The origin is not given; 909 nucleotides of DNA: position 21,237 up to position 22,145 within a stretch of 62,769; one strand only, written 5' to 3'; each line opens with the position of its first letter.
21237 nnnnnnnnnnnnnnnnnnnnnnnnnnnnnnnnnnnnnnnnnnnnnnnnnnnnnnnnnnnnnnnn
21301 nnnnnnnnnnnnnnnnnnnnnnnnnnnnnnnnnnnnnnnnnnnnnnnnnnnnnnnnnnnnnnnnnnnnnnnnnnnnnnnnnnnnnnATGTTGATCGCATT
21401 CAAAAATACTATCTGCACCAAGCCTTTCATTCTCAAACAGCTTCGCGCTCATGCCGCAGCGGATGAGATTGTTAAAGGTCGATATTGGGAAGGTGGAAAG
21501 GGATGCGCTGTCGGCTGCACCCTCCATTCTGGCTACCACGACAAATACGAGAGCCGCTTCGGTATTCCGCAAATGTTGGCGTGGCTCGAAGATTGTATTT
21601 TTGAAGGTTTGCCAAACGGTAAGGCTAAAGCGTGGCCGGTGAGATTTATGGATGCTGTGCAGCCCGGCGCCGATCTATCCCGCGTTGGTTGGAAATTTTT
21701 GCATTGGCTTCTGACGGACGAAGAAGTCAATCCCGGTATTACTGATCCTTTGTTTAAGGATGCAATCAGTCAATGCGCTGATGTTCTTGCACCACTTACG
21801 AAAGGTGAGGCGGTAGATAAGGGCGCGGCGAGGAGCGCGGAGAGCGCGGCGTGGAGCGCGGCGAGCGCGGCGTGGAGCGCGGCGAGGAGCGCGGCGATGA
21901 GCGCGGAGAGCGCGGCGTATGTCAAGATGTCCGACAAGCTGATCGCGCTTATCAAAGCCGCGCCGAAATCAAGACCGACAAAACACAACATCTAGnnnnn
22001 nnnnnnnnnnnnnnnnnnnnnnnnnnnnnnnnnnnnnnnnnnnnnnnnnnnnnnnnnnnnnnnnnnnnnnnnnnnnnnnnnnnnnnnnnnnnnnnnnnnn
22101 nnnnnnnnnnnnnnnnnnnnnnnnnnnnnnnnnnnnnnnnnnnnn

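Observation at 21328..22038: A 678-bp single-gene cassette bounded by inverted and direct repeats sits in the recT/next-gene junction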

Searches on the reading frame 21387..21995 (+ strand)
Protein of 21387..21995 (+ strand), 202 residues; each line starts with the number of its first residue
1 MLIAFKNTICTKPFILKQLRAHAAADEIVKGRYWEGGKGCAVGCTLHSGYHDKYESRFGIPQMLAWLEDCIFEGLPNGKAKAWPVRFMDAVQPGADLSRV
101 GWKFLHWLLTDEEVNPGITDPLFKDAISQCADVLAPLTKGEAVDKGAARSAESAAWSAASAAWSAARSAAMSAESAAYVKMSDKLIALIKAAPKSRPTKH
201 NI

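Call 9: search_protein_families(library=pfam, proteins=[window:21387-21995:+], max_evalue=0.01)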
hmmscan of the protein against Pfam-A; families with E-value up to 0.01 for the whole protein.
window:21387-21995:+ (202 aa): 0 families

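Call 13: search_protein_families(library=phrogs, proteins=[window:21387-21995:+], max_evalue=0.01)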
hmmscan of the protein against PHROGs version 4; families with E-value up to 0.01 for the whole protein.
window:21387-21995:+ (202 aa): 1 family
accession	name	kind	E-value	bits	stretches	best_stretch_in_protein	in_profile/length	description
phrog_3416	-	unknown function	0.00016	22.6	1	123-186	119-185/248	-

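Call 14: find_homologous_proteins(query=window:21387-21995:+)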
Query window:21387-21995:+ (202 aa): 2536 proteins with E <= 0.001 among 6424 candidates; the best 120 are listed.
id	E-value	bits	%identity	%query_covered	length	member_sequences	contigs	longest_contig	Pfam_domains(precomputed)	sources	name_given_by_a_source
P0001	1.2e-113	396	90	100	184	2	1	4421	-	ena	-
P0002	3.0e-92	326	75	97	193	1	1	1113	-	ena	-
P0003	4.5e-90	319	60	98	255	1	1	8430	-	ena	-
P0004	2.7e-88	313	56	100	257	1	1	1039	-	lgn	-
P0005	7.2e-88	312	60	99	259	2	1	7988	-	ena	-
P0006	1.2e-86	308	74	73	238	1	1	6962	-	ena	-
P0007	8.8e-85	302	57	96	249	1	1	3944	-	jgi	jgi:hypothetical protein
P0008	4.8e-84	299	61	9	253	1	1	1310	-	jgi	jgi:hypothetical protein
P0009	9.6e-84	298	74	71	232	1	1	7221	-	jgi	jgi:hypothetical protein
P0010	6.4e-83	296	58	96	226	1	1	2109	-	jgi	-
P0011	8.5e-81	289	73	73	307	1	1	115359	-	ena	-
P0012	1.0e-80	288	59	97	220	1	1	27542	-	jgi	jgi:hypothetical protein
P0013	1.1e-80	288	64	97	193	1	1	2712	-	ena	-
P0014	1.3e-79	285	56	97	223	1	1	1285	-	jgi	jgi:hypothetical protein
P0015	3.4e-79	283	71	76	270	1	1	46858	-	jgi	jgi:hypothetical protein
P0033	2.2e-76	274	70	73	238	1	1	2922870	-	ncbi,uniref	ncbi:hypothetical protein [Aestuariivirga sp.]|uniref:hypothetical protein n=1 Tax=Aestuariivirga sp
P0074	1.8e-72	261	69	72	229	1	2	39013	-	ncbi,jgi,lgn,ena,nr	ncbi:MAG: hypothetical protein KGZ69_11995 [Methylomonas sp.]|nr:hypothetical protein [Methylomonas 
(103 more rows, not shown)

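Call 41: find_encoding_contigs(protein=P0001, flank=3000, max_places=3)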
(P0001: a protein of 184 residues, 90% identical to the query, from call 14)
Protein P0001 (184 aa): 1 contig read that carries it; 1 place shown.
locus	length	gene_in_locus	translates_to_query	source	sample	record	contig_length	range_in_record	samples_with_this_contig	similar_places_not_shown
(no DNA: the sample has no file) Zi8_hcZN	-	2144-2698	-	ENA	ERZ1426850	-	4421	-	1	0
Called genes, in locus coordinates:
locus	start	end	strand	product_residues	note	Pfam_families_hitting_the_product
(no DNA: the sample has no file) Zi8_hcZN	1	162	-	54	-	?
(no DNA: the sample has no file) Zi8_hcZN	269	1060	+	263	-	PF09588:YqaJ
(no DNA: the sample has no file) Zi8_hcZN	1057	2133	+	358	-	PF03837:RecT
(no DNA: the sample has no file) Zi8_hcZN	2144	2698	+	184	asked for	-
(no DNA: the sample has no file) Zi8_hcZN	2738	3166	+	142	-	-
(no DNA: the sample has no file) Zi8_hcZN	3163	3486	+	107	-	-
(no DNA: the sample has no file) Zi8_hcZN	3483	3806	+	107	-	-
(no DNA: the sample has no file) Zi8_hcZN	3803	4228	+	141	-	-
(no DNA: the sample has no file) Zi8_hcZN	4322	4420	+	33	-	?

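Call 46: find_encoding_contigs(protein=window:21387-21995:+, flank=3000, max_places=8)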
Protein window:21387-21995:+ (202 aa): 5 contigs read that carry it; 3 places shown.
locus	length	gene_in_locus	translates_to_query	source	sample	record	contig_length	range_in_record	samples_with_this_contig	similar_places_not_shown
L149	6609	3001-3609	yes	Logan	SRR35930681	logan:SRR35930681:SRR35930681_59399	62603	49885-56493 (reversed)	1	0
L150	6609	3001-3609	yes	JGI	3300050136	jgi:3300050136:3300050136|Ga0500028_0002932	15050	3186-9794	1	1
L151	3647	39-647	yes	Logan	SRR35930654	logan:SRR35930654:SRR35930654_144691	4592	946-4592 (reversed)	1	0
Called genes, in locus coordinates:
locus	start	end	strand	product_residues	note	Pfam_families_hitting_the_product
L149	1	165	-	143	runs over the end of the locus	-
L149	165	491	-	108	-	PF10073:GapR_DNA-bd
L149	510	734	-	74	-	-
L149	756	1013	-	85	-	-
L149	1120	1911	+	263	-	PF09588:YqaJ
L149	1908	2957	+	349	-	PF03837:RecT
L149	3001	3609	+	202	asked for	-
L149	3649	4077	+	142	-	-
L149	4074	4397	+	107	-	-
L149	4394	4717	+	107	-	-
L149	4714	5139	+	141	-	-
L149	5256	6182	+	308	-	PF12760:Zn_ribbon_IS1595, PF12762:DDE_Tnp_IS1595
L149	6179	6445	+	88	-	-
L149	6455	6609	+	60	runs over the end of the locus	-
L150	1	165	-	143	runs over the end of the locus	-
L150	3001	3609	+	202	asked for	-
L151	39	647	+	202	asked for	-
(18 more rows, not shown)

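Call 63: search_protein_families(library=pfam, alignment_id=A1, max_evalue=0.0001)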
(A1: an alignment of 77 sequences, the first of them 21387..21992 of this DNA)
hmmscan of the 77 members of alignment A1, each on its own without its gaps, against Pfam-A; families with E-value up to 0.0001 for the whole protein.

A. member 1, window:21387-21992:+ (202 aa): 0 families

B. families by the number of members that match (of 77 scanned): 12 families
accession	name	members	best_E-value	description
PF08719.17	NADAR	3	1.1e-26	NADAR domain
PF21825.2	crAss001_48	2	2.7e-21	crAss001_48 related protein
PF00145.23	DNA_methylase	2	5.2e-07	C-5 cytosine-specific DNA methylase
PF25680.1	Mom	1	4.5e-33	Mom protein family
PF05869.16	Dam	1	1.7e-30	DNA N-6-adenine-methyltransferase (Dam)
PF10127.15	RlaP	1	5.9e-26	RNA repair pathway DNA polymerase beta family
PF05063.20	MT-A70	1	1.1e-25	MT-A70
PF18406.6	DUF1281_C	1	1.9e-10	Ferredoxin-like domain in Api92-like protein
PF11750.13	DUF3307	1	2.8e-08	Protein of unknown function (DUF3307)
PF14452.12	Multi_ubiq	1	3.3e-06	Multiubiquitin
PF13649.12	Methyltransf_25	1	3.2e-05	Methyltransferase domain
PF02739.22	5_3_exonuc_N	1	6.4e-05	5'-3' exonuclease, N-terminal resolvase-like domain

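Call 64: search_protein_families(library=phrogs, alignment_id=A1, max_evalue=0.00001)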
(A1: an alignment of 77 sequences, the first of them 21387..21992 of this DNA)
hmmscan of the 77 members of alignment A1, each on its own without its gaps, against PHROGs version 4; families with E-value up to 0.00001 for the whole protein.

A. member 1, window:21387-21992:+ (202 aa): 0 families

B. families by the number of members that match (of 77 scanned): 40 families (the first 25 are shown)
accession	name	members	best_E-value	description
phrog_363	-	3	1e-37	DNA methyltransferase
phrog_1017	-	3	2.8e-33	-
phrog_116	-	3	7.5e-11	DNA methyltransferase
phrog_12600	-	2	1.1e-60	-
phrog_424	-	2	8.8e-49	phosphoadenosine phosphosulfate reductase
phrog_3193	-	2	4.6e-35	-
phrog_774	-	2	3.3e-20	-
phrog_32732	-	2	7.8e-17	-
phrog_3934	-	2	1.1e-08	-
phrog_28782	-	2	1.1e-06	-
phrog_4771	-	1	2.9e-80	DHH phosphoesterase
phrog_359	-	1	1.6e-73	DNA methyltransferase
phrog_388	-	1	1.5e-52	nucleotidyltransferase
phrog_111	-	1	3.1e-52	DNA methyltransferase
phrog_32023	-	1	1.1e-44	-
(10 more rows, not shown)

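Call 67: search_solved_structures(query=A2, max_evalue=1)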
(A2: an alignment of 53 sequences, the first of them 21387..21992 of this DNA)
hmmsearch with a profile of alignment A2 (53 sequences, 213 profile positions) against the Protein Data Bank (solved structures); distinct sequences matched with E-value up to 1: 0.

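Call 68: find_encoding_contigs(protein=P0033, flank=2500, max_places=2)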
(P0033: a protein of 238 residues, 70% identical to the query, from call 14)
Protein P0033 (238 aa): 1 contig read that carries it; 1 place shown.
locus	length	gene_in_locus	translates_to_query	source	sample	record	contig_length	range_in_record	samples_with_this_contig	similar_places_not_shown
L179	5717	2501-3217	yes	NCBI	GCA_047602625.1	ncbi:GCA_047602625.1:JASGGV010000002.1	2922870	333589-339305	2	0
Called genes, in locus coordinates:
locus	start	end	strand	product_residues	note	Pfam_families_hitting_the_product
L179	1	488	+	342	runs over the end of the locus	PF03837:RecT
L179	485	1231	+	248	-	PF00929:RNase_T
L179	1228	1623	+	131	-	-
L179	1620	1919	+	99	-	-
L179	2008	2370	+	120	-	-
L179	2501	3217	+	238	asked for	-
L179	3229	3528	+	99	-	-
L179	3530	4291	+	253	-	PF00145:DNA_methylase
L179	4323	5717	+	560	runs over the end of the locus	-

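Call 69: find_encoding_contigs(protein=P0012, flank=2500, max_places=2)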
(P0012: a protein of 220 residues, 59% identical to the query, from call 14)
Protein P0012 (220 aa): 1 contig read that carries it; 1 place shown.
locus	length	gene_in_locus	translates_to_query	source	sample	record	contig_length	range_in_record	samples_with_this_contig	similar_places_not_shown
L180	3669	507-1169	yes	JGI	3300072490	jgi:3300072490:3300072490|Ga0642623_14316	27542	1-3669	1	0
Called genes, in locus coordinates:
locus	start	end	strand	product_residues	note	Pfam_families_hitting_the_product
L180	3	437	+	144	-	?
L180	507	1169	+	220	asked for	-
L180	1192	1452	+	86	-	-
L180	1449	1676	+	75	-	-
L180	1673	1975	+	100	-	-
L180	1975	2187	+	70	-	-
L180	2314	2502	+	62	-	-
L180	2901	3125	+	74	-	-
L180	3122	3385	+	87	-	-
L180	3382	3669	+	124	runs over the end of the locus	-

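Call 70: find_encoding_contigs(protein=P0074, flank=2500, max_places=2)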
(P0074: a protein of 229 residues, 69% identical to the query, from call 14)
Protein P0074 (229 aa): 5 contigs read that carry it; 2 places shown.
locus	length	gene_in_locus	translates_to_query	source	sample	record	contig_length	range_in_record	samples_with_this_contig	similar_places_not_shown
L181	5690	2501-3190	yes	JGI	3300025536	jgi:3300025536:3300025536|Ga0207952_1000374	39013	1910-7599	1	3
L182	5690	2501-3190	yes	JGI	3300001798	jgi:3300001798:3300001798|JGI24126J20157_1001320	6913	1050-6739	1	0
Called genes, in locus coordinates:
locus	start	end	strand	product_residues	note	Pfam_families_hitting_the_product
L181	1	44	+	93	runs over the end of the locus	-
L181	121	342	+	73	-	-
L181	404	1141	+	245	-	PF04404:ERF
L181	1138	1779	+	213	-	PF09588:YqaJ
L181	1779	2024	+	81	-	-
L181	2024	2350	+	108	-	-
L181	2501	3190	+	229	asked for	-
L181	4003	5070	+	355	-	PF00589:Phage_integrase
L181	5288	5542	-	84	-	-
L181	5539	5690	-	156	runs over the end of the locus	-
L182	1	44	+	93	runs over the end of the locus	-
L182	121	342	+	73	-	-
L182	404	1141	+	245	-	PF04404:ERF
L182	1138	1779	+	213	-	PF09588:YqaJ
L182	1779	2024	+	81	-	-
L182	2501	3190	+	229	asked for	-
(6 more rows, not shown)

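Call 72: predict_structure(alignment_id=A2)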
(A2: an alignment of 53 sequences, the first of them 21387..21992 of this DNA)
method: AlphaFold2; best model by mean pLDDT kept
length: 202 residues; sequences in the alignment: 53
mean_pLDDT: 84.0   pTM: 0.81
mean pLDDT of the five models: 84.0, 82.0, 80.3, 79.3, 78.6
residues with pLDDT >= 90: 98; 70-90: 73; 50-70: 24; < 50: 7
segments of 3 or more residues with pLDDT < 50: 200-202
pLDDT, mean of each block of 10 residues (from residue 1): 89 93 87 63 76 88 91 91 95 95 93 86 89 91 84 72 53 78 97 76 43
secondary structure, 60 per line:
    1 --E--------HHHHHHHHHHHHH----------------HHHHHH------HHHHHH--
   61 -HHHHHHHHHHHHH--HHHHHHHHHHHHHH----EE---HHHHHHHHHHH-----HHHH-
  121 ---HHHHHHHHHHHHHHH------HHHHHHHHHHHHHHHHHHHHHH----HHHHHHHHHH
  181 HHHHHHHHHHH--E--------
elements in order: H12-24 H41-46 H53-58 H62-74 H77-90 H100-110 H116-119 H124-138 H145-166 H171-191

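Call 75: fold_search(model_id=the predicted structure, library=pdb)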
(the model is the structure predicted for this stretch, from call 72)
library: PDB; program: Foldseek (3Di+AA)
matches with E <= 10: 94; with E <= 0.001: 0
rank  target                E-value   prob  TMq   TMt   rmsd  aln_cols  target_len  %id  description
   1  5ckw_A                5.0e-01  0.30  0.24  0.16   9.3       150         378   15  Crystal structure of LegK4_AMPPNP Kinase (released 2015-10-14)
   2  7btb_b                9.0e-01  0.04  0.14  0.08  19.8       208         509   14  Cryo-EM structure of pre-60S ribosome from Saccharomyces cerevisiae rpl4delta63-87 strain at 3.22 Angstroms resolution (released 2020-10-28)
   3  6elz_b                9.5e-01  0.04  0.11  0.08  19.4       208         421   14  State E (TAP-Flag-Ytm1 E80A) - Visualizing the assembly pathway of nucleolar pre-60S ribosomes (released 2017-12-27)
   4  6xmj_Q                1.2e+00  0.08  0.17  0.17  19.3       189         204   13  Human 20S proteasome bound to an engineered 11S (PA26) activator (released 2020-07-22)
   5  8v87_b                1.2e+00  0.04  0.13  0.08  18.8       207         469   12  60S ribosome biogenesis intermediate (Dbp10 post-catalytic structure - Overall map) (released 2024-05-01)
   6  7ug6_b                1.2e+00  0.03  0.12  0.07  18.8       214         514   11  Cryo-EM structure of pre-60S ribosomal subunit, unmethylated G2922 (released 2022-12-21)
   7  7bt6_b                1.3e+00  0.02  0.11  0.06  19.7       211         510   12  Cryo-EM structure of pre-60S ribosome from Saccharomyces cerevisiae rpl4delta63-87 strain at 3.12 Angstroms resolution (released 2020-10-28)
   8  9qdp                  1.3e+00  0.08  0.21  0.20  14.2       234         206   12  De novo designed enzyme for Morita-Baylis-Hillman reaction MBH2 (released 2025-12-10)
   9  8pv1_CH               1.3e+00  0.03  0.12  0.06  18.5       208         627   10  Chaetomium thermophilum pre-60S State 6 - pre-5S rotation - L1 intermediate - composite structure (released 2023-11-15)
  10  8v83_b                1.3e+00  0.03  0.12  0.09  18.6       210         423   11  60S ribosome biogenesis intermediate (Dbp10 pre-catalytic structure - Overall map) (released 2024-05-01)
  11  3jct_b                1.6e+00  0.02  0.12  0.06  19.6       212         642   14  Cryo-em structure of eukaryotic pre-60S ribosomal subunits (released 2016-06-01)
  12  8i9t_CH               1.9e+00  0.03  0.12  0.07  18.4       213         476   10  Cryo-EM structure of a Chaetomium thermophilum pre-60S ribosomal subunit - State Dbp10-1 (released 2023-05-17)
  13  7ohq_b                2.0e+00  0.03  0.13  0.08  18.5       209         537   11  Nog1-TAP associated immature ribosomal particle population C from S. cerevisiae (released 2021-11-03)
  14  4k7k_A                2.7e+00  0.06  0.17  0.10  18.0       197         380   11  Crystal structures of CusC review conformational changes accompanying folding and transmembrane channel formation (released 2013-10-16)
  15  2odv                  2.7e+00  0.02  0.13  0.13  24.6       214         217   12  Crystal structure of a fragment of the plakin domain of plectin, Cys to Ala mutant. (released 2007-03-13)
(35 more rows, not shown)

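Call 76: fold_search(model_id=the predicted structure, library=viral)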
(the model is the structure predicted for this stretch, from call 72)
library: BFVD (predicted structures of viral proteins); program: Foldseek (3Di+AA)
matches with E <= 10: 87; with E <= 0.001: 1
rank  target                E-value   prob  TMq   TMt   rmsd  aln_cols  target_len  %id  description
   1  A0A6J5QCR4            1.7e-09  1.00  0.75  0.62   5.4       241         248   29  Uncharacterized protein [uncultured Caudovirales phage]
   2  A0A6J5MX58            4.0e-01  0.63  0.40  0.32  11.5       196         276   17  Uncharacterized protein [uncultured Caudovirales phage]
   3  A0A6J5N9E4            1.4e+00  0.28  0.26  0.28   6.9       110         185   26  Uncharacterized protein [uncultured Caudovirales phage]
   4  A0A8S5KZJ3            1.5e+00  0.08  0.20  0.09  13.8       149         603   13  RNA-directed RNA polymerase [ssRNA phage SRR5466725_5]
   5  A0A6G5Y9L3            2.0e+00  0.07  0.17  0.11  14.7       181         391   12  (no name in the UniProt tables at hand)
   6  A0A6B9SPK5            2.6e+00  0.08  0.18  0.10  19.7       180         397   12  (no name in the UniProt tables at hand)
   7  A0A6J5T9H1            2.7e+00  0.16  0.28  0.36  13.8       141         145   15  Uncharacterized protein [uncultured Caudovirales phage]
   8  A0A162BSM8            2.7e+00  0.03  0.14  0.14  21.2       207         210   13  NS3 protein [Chenuda virus]
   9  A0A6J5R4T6            3.2e+00  0.13  0.19  0.22  15.9       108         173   16  Uncharacterized protein [uncultured Caudovirales phage]
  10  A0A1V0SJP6            3.2e+00  0.06  0.18  0.13  22.2       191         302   10  Uncharacterized protein [Klosneuvirus KNV1]
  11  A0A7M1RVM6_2          3.2e+00  0.03  0.18  0.05  19.7       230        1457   11  Uncharacterized protein [uncultured phage cr131_1]
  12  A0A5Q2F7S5            3.5e+00  0.03  0.13  0.13  20.0       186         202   10  Tail completion protein [Klebsiella phage UPM 2146]
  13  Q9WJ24                3.5e+00  0.02  0.14  0.05  19.9       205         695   10  RNA-dependent RNA polymerase, putative [Ophiostoma mitovirus 6]
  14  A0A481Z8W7            3.5e+00  0.02  0.13  0.08  22.3       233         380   12  HNH endonuclease [Pithovirus LCPAC302]
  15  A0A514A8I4            3.5e+00  0.01  0.12  0.10  21.2       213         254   12  Uncharacterized protein [Pantoea phage Kyle]
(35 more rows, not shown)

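Call 78: search_protein_families(library=ncbifam, proteins=[window:21387-21992:+], max_evalue=0.001)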
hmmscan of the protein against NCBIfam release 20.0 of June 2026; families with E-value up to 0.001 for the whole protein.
window:21387-21992:+ (202 aa): 0 families

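Call 85: find_related_loci(query=A2, collection=viral_contigs, flank=1500)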
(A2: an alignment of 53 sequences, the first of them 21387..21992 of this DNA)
Query A2 (202 aa) in viral_contigs; peptide patterns used: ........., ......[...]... (x = any residue, [..] = any of these).
303 stretches matched a pattern; 285 encode a relative of the query (tblastn E <= 1e-3); the best 80 are kept; 80 distinct loci.
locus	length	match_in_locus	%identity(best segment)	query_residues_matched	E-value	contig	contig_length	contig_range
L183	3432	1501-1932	76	2-145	1e-74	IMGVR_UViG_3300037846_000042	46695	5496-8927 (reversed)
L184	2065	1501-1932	75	2-145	5e-74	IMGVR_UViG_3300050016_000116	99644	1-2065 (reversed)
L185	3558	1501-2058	60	2-161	4e-71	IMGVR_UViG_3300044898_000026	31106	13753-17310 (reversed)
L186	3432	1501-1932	70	1-144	3e-69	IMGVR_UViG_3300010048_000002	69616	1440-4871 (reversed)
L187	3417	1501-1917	73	2-140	6e-68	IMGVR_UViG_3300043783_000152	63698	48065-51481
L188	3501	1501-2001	73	1-156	1e-67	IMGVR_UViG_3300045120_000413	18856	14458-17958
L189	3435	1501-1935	69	2-146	5e-67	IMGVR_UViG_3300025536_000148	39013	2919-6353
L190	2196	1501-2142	56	2-177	5e-67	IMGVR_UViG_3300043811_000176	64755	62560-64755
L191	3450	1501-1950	67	1-150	2e-66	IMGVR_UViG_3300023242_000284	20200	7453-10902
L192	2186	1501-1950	67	1-150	2e-66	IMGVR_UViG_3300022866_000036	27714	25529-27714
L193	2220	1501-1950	67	1-150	3e-66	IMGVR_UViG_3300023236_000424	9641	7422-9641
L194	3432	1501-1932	66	1-144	1e-65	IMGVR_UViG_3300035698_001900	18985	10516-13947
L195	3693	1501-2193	53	2-192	2e-65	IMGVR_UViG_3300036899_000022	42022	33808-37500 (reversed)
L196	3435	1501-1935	66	1-145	8e-65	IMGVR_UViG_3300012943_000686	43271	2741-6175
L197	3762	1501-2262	53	2-189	3e-64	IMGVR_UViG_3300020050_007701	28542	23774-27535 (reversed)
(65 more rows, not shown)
